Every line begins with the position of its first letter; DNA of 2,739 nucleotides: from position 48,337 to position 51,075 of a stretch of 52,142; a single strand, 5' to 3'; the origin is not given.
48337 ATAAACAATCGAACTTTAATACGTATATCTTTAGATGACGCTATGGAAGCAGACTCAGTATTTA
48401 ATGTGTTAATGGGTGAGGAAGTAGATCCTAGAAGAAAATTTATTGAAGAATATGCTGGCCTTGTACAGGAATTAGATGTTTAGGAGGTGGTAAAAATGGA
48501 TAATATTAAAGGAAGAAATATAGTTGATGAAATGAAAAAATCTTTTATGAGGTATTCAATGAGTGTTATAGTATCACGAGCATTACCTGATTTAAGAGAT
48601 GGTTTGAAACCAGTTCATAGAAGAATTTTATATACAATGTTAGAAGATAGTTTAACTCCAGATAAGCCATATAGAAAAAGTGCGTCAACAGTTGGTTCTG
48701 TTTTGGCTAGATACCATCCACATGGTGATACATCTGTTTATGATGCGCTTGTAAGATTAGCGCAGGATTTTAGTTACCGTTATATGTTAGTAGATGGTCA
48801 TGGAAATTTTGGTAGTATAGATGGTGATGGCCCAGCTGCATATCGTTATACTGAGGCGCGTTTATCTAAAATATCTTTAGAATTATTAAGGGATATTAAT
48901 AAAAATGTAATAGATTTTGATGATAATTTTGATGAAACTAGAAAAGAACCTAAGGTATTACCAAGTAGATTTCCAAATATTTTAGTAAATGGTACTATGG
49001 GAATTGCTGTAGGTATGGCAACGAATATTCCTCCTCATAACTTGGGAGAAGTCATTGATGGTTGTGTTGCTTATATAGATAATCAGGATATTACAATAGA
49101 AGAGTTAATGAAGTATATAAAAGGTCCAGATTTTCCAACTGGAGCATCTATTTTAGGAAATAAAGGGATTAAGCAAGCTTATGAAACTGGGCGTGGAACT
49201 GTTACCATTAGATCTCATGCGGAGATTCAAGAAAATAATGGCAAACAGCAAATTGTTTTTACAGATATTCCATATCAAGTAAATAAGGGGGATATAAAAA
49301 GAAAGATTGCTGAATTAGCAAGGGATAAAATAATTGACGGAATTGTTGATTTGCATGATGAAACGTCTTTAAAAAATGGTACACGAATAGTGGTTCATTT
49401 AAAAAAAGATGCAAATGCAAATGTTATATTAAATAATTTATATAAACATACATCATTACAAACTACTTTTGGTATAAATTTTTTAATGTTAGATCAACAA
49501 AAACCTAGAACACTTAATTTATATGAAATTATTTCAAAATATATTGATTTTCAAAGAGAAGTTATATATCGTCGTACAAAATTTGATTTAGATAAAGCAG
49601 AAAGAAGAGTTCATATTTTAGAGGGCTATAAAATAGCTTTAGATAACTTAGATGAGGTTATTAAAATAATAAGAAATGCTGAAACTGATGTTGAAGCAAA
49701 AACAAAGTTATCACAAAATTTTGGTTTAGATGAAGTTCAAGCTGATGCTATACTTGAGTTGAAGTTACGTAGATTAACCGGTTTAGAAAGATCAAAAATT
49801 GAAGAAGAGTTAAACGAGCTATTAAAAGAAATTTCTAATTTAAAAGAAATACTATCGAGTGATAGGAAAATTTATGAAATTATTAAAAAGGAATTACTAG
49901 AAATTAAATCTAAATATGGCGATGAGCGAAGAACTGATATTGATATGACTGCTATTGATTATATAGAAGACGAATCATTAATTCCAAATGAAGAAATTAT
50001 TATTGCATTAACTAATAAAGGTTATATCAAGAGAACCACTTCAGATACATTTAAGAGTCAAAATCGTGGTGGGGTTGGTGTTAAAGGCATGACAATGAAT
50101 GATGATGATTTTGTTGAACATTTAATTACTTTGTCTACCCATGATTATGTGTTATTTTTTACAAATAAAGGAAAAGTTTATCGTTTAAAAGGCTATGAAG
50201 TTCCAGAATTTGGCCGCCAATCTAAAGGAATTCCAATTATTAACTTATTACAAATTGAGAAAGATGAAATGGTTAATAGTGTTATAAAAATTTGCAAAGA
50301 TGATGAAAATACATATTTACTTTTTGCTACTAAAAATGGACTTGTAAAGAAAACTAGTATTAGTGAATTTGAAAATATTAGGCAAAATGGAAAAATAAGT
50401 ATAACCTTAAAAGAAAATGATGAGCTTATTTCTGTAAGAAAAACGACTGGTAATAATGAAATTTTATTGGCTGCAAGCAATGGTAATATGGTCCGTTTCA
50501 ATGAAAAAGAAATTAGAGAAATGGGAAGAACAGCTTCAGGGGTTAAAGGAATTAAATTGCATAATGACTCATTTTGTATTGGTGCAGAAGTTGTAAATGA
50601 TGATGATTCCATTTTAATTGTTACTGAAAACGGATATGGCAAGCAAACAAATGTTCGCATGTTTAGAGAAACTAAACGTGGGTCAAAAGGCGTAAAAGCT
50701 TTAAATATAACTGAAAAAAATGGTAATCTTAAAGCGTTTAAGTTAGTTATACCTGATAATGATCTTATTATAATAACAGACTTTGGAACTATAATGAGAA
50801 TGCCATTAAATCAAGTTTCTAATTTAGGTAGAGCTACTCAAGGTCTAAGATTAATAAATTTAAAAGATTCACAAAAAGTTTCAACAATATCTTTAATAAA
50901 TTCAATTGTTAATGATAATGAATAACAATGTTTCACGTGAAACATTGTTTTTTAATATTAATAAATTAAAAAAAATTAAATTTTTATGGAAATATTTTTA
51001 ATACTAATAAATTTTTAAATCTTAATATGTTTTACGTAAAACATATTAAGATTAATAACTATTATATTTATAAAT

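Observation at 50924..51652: Centromere-like tandem array of eight canonical parS sites in the non-coding region after gyrA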

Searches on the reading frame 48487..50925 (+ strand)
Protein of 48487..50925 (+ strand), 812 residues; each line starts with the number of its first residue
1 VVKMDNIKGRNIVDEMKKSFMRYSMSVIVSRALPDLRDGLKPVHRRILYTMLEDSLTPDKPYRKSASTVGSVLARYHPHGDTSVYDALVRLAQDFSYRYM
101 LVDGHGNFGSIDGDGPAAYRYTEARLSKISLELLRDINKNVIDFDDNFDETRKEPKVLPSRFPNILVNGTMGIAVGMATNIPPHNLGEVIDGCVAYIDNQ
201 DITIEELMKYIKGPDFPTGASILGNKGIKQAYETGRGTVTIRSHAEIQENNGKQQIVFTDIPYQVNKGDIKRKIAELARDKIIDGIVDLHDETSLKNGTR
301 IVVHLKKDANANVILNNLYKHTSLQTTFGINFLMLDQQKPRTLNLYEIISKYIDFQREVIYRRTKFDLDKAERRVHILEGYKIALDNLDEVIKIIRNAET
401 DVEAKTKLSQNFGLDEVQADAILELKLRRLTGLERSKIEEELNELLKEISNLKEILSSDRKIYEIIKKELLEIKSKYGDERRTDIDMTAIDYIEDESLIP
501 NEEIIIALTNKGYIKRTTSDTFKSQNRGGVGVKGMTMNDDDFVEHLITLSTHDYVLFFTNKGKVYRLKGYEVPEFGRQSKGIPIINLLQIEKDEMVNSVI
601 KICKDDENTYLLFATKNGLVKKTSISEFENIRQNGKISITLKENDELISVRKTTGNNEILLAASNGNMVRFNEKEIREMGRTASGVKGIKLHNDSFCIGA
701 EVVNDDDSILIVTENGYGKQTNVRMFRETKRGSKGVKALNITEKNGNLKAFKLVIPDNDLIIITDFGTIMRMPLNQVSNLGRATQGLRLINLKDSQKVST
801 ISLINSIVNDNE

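Call 7: search_protein_families(library=pfam, proteins=[window:48487-50925:+])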
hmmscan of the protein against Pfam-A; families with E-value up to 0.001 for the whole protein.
window:48487-50925:+ (812 aa): 2 families
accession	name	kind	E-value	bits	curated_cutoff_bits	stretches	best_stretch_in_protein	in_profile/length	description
PF00521.26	DNA_topoisoIV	-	3.2e-164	547.3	31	1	31-470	1-431/432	DNA gyrase/topoisomerase IV, subunit A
PF03989.18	DNA_gyraseA_C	-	2.5e-77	254.6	27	6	504-548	2-46/48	DNA gyrase C-terminal domain, beta-propeller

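Call 22: find_encoding_contigs(protein=window:48496-50925:+, flank=10000, max_places=10)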
Protein window:48496-50925:+ (809 aa): 1 contig read that carries it; 1 place shown.
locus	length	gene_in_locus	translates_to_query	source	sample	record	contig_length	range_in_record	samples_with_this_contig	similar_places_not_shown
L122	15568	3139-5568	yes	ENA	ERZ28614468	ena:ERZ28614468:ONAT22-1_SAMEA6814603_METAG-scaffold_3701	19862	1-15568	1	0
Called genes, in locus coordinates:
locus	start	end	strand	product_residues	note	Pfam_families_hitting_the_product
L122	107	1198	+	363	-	PF02463:SMC_N, PF13476:AAA_23, PF13304:AAA_21 (weak)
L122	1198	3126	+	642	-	PF02518:HATPase_c, PF00204:DNA_gyraseB, PF01751:Toprim, PF00986:DNA_gyraseB_C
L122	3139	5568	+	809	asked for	PF00521:DNA_topoisoIV, PF03989:DNA_gyraseA_C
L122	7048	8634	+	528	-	PF06068:TIP49 (faint), PF13177:DNA_pol3_delta2, PF00004:AAA, PF13401:AAA_22 (faint), PF22608:DNAX_ATPase_lid, PF25361:AAA_lid_RFC1 (weak), PF21960:RCF1-5-like_lid (weak)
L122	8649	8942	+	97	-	PF02575:YbaB_DNA_bd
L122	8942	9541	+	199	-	PF21176:RecR_HhH, PF02132:RecR_ZnF (weak), PF01751:Toprim (weak), PF13662:Toprim_4, PF21175:RecR_C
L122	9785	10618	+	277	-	PF13177:DNA_pol3_delta2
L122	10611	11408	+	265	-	PF04468:PSP1, PF28472:PSP1_3rd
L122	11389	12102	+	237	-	PF05175:MTS (weak)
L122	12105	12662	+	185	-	PF01195:Pept_tRNA_hydro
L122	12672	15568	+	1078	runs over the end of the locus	PF17757:UvrB_inter, PF02559:CarD_TRCF_RID, PF00270:DEAD, PF00271:Helicase_C, PF03461:TRCF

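Call 24: find_homologous_proteins(query=window:48496-50925:+, max_evalue=1e-100)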
Query window:48496-50925:+ (809 aa): 8000 proteins with E <= 1e-100 among 8000 candidates; the best 120 are listed.
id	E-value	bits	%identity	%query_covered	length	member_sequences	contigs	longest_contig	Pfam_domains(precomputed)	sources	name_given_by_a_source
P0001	0.0e+0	1752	99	100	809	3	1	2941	PF00521.27,PF03989.19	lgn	-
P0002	0.0e+0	1423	79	99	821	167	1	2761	PF00521.27,PF03989.19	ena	-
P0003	0.0e+0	1404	77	99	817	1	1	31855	PF00521.27,PF03989.19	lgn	-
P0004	0.0e+0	1379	76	99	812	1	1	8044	PF00521.27,PF03989.19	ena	-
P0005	0.0e+0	1379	76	99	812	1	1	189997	PF00521.27,PF03989.19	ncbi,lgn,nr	ncbi:MAG: DNA gyrase subunit A [bacterium]|nr:DNA gyrase subunit A [bacterium]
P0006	0.0e+0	1378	76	99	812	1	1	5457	PF00521.27,PF03989.19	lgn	-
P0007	0.0e+0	1376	76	99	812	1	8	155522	PF00521.27,PF03989.19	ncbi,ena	-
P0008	0.0e+0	1376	76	99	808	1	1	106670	PF00521.27,PF03989.19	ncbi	-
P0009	0.0e+0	1376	76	99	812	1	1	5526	PF00521.27,PF03989.19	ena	-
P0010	0.0e+0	1376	76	99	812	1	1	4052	PF00521.27,PF03989.19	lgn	-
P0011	0.0e+0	1376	76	99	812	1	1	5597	PF00521.27,PF03989.19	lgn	-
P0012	0.0e+0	1376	76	99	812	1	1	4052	PF00521.27,PF03989.19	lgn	-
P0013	0.0e+0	1376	76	99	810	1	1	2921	PF00521.27,PF03989.19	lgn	-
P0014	0.0e+0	1376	76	99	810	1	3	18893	PF00521.27,PF03989.19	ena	-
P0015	0.0e+0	1375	76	99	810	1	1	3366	PF00521.27,PF03989.19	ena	-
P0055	0.0e+0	1373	76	99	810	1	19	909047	PF00521.27,PF03989.19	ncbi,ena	-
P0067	0.0e+0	1372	75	100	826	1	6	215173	PF00521.27,PF03989.19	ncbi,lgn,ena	-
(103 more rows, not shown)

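Call 25: find_encoding_contigs(protein=P0003, flank=10000, max_places=3)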
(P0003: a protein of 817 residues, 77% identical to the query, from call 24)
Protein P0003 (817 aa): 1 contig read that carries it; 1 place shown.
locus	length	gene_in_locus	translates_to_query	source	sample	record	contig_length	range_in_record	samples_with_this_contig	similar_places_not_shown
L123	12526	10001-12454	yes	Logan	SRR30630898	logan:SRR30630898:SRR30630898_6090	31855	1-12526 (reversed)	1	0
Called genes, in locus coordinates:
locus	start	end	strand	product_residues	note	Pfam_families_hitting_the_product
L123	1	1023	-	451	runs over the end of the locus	PF10396:TrmE_N, PF00350:Dynamin_N (faint), PF12631:MnmE_helical, PF00009:GTP_EFTU (weak), PF01926:MMR_HSR1, PF02421:FeoB_N, PF04548:AIG1 (weak)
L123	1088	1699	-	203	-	PF13083:KH_KhpA-B, PF07650:KH_2 (weak), PF01424:R3H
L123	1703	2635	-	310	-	PF02096:60KD_IMP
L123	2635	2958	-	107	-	PF00825:Ribonuclease_P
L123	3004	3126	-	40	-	PF00468:Ribosomal_L34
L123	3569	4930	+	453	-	PF11638:DnaA_N, PF01695:IstB_IS21 (weak), PF01637:ATPase_2 (faint), PF00308:Bac_DnaA, PF00004:AAA (weak), PF08299:Bac_DnaA_C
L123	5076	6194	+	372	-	PF00712:DNA_pol3_beta, PF02767:DNA_pol3_beta_2, PF02768:DNA_pol3_beta_3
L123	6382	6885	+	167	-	PF06338:ComK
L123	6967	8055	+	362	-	PF02463:SMC_N, PF13476:AAA_23, PF13304:AAA_21 (weak)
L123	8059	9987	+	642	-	PF02518:HATPase_c, PF00204:DNA_gyraseB, PF01751:Toprim, PF00986:DNA_gyraseB_C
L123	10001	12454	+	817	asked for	PF00521:DNA_topoisoIV, PF03989:DNA_gyraseA_C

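Call 26: find_encoding_contigs(protein=P0055, flank=10000, max_places=3)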
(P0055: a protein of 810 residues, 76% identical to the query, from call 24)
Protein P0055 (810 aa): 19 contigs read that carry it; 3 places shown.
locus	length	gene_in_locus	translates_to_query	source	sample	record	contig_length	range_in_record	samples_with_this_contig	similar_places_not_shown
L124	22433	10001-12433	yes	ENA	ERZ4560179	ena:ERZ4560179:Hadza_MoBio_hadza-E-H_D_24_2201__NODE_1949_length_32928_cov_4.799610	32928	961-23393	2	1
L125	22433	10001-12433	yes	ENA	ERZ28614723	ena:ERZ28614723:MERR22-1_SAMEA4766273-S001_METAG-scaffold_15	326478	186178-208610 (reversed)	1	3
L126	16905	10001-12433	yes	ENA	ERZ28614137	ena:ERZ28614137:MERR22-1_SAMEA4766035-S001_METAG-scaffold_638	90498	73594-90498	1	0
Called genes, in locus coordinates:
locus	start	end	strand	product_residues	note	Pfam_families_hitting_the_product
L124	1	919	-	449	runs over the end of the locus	PF10396:TrmE_N, PF00350:Dynamin_N (faint), PF12631:MnmE_helical, PF00009:GTP_EFTU (faint), PF01926:MMR_HSR1, PF02421:FeoB_N, PF04548:AIG1 (weak)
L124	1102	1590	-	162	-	PF13083:KH_KhpA-B, PF01424:R3H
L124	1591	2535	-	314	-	PF02096:60KD_IMP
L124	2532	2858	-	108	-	PF00825:Ribonuclease_P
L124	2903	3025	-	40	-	PF00468:Ribosomal_L34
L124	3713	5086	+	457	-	PF11638:DnaA_N, PF01695:IstB_IS21 (weak), PF00308:Bac_DnaA, PF00004:AAA (weak), PF08299:Bac_DnaA_C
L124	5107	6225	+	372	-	PF00712:DNA_pol3_beta, PF02767:DNA_pol3_beta_2, PF02768:DNA_pol3_beta_3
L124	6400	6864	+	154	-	PF06338:ComK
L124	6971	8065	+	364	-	PF02463:SMC_N, PF13175:AAA_15, PF13476:AAA_23, PF13304:AAA_21 (weak), PF10088:DUF2326 (weak)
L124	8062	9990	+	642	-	PF02518:HATPase_c, PF00204:DNA_gyraseB, PF01751:Toprim, PF00986:DNA_gyraseB_C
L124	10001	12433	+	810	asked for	PF00521:DNA_topoisoIV, PF03989:DNA_gyraseA_C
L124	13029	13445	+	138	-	PF00383:dCMP_cyt_deam_1, PF14437:MafB19-deam, PF14439:Bd3614-deam (weak)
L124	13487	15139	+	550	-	PF13177:DNA_pol3_delta2, PF00004:AAA, PF13401:AAA_22 (faint), PF21960:RCF1-5-like_lid, PF22608:DNAX_ATPase_lid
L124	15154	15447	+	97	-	PF02575:YbaB_DNA_bd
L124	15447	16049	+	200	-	PF21176:RecR_HhH, PF02132:RecR_ZnF (weak), PF01751:Toprim (weak), PF13662:Toprim_4, PF21175:RecR_C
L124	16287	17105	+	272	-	PF13177:DNA_pol3_delta2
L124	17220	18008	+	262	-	PF04468:PSP1, PF28472:PSP1_3rd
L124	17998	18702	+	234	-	-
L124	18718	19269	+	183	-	PF01195:Pept_tRNA_hydro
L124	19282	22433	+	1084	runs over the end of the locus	PF17757:UvrB_inter, PF02559:CarD_TRCF_RID, PF00270:DEAD, PF00271:Helicase_C, PF03461:TRCF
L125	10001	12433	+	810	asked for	PF00521:DNA_topoisoIV, PF03989:DNA_gyraseA_C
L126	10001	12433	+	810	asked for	PF00521:DNA_topoisoIV, PF03989:DNA_gyraseA_C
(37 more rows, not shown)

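Call 27: find_encoding_contigs(protein=P0067, flank=10000, max_places=3)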
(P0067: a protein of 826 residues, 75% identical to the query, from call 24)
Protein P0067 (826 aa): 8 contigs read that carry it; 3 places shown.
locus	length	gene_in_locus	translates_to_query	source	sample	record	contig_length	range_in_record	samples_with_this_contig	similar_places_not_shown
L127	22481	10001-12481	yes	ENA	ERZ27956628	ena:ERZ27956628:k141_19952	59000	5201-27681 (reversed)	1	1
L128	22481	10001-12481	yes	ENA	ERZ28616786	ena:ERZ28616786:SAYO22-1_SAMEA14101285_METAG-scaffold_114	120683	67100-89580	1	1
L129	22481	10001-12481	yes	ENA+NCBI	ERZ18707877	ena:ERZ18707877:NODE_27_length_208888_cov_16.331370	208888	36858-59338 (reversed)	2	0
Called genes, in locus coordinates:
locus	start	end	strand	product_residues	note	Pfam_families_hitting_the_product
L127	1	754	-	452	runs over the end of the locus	PF10396:TrmE_N, PF00350:Dynamin_N (faint), PF12631:MnmE_helical, PF01926:MMR_HSR1, PF02421:FeoB_N (weak)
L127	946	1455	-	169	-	PF13083:KH_KhpA-B, PF01424:R3H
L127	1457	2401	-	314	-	PF02096:60KD_IMP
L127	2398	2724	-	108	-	PF00825:Ribonuclease_P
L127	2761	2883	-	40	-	PF00468:Ribosomal_L34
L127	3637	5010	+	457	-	PF11638:DnaA_N, PF01695:IstB_IS21 (weak), PF00308:Bac_DnaA, PF00004:AAA (weak), PF08299:Bac_DnaA_C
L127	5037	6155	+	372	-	PF00712:DNA_pol3_beta, PF02767:DNA_pol3_beta_2, PF02768:DNA_pol3_beta_3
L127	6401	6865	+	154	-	PF06338:ComK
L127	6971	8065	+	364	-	PF02463:SMC_N, PF13175:AAA_15 (weak), PF13476:AAA_23, PF13304:AAA_21 (weak)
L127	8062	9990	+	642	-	PF02518:HATPase_c, PF00204:DNA_gyraseB, PF01751:Toprim, PF00986:DNA_gyraseB_C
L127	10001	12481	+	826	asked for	PF00521:DNA_topoisoIV, PF03989:DNA_gyraseA_C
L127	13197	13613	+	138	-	PF00383:dCMP_cyt_deam_1, PF14437:MafB19-deam, PF14439:Bd3614-deam (weak)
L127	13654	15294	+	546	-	PF13177:DNA_pol3_delta2, PF00004:AAA, PF13401:AAA_22 (faint), PF21960:RCF1-5-like_lid, PF22608:DNAX_ATPase_lid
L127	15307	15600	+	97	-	PF02575:YbaB_DNA_bd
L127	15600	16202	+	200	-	PF21176:RecR_HhH, PF02132:RecR_ZnF (weak), PF13662:Toprim_4, PF21175:RecR_C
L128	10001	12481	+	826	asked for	PF00521:DNA_topoisoIV, PF03989:DNA_gyraseA_C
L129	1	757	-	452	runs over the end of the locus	PF10396:TrmE_N, PF00350:Dynamin_N (faint), PF12631:MnmE_helical, PF01926:MMR_HSR1, PF02421:FeoB_N (weak)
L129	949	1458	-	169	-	PF13083:KH_KhpA-B, PF01424:R3H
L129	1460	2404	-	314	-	PF02096:60KD_IMP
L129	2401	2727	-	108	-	PF00825:Ribonuclease_P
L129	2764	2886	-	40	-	PF00468:Ribosomal_L34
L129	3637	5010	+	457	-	PF11638:DnaA_N, PF01695:IstB_IS21 (weak), PF00308:Bac_DnaA, PF00004:AAA (weak), PF08299:Bac_DnaA_C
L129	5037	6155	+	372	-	PF00712:DNA_pol3_beta, PF02767:DNA_pol3_beta_2, PF02768:DNA_pol3_beta_3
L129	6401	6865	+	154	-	PF06338:ComK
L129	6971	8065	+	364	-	PF02463:SMC_N, PF13175:AAA_15 (weak), PF13476:AAA_23, PF13304:AAA_21 (weak)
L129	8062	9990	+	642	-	PF02518:HATPase_c, PF00204:DNA_gyraseB, PF01751:Toprim, PF00986:DNA_gyraseB_C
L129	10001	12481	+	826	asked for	PF00521:DNA_topoisoIV, PF03989:DNA_gyraseA_C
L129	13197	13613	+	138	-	PF00383:dCMP_cyt_deam_1, PF14437:MafB19-deam, PF14439:Bd3614-deam (weak)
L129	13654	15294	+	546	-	PF13177:DNA_pol3_delta2, PF00004:AAA, PF13401:AAA_22 (faint), PF21960:RCF1-5-like_lid, PF22608:DNAX_ATPase_lid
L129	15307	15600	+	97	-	PF02575:YbaB_DNA_bd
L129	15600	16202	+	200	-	PF21176:RecR_HhH, PF02132:RecR_ZnF (weak), PF13662:Toprim_4, PF21175:RecR_C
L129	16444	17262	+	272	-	PF13177:DNA_pol3_delta2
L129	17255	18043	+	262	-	PF04468:PSP1, PF28472:PSP1_3rd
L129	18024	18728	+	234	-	-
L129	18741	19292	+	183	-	PF01195:Pept_tRNA_hydro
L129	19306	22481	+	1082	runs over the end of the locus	PF17757:UvrB_inter, PF02559:CarD_TRCF_RID, PF00270:DEAD, PF00271:Helicase_C, PF03461:TRCF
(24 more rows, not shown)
